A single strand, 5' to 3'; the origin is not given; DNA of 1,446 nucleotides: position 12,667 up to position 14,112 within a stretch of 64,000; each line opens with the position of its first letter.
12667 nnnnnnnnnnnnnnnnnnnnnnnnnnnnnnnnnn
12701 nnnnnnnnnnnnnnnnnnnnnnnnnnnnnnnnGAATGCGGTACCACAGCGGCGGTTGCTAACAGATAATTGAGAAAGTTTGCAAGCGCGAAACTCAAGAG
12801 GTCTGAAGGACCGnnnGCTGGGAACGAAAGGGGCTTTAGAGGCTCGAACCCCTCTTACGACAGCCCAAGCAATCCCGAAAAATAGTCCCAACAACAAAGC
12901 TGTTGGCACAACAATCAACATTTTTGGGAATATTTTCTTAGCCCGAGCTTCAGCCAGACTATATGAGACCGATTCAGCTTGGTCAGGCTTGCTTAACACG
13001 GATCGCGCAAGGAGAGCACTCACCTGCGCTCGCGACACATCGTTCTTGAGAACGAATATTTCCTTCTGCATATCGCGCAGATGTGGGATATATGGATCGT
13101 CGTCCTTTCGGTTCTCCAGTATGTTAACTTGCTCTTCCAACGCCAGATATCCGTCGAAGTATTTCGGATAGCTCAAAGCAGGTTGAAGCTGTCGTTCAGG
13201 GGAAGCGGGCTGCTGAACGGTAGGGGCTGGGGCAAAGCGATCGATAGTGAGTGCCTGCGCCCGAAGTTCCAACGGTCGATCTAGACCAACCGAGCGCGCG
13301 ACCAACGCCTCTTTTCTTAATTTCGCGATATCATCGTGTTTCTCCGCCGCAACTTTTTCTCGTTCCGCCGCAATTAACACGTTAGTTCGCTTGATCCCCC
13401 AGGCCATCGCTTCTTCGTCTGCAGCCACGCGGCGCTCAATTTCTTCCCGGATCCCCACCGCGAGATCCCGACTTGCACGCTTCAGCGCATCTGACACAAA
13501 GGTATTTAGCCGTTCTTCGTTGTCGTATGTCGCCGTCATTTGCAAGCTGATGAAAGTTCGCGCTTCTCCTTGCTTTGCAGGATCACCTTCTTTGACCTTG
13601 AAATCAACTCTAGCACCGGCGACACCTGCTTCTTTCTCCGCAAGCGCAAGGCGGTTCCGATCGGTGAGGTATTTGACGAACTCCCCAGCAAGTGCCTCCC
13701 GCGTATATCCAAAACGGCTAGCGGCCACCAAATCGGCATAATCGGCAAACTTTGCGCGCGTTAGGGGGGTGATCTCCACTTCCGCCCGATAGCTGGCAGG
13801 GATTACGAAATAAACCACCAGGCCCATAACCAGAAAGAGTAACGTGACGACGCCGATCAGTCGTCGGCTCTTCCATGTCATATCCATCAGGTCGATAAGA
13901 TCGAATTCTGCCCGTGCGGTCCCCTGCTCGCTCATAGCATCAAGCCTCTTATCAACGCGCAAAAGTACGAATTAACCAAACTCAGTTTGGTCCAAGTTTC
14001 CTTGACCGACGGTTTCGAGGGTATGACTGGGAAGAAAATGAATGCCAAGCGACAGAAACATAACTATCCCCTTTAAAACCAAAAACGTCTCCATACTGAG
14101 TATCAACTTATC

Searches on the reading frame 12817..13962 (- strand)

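Call 31: search_protein_families(library=pfam, proteins=[window:12817-13962:-], max_evalue=0.001)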
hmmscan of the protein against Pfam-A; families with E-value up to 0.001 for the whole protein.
window:12817-13962:- (382 aa): 1 family
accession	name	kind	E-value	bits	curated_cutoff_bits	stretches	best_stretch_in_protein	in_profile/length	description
PF02706.20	Wzz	-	6.1e-09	36.5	25.5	1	19-71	2-54/91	Chain length determinant protein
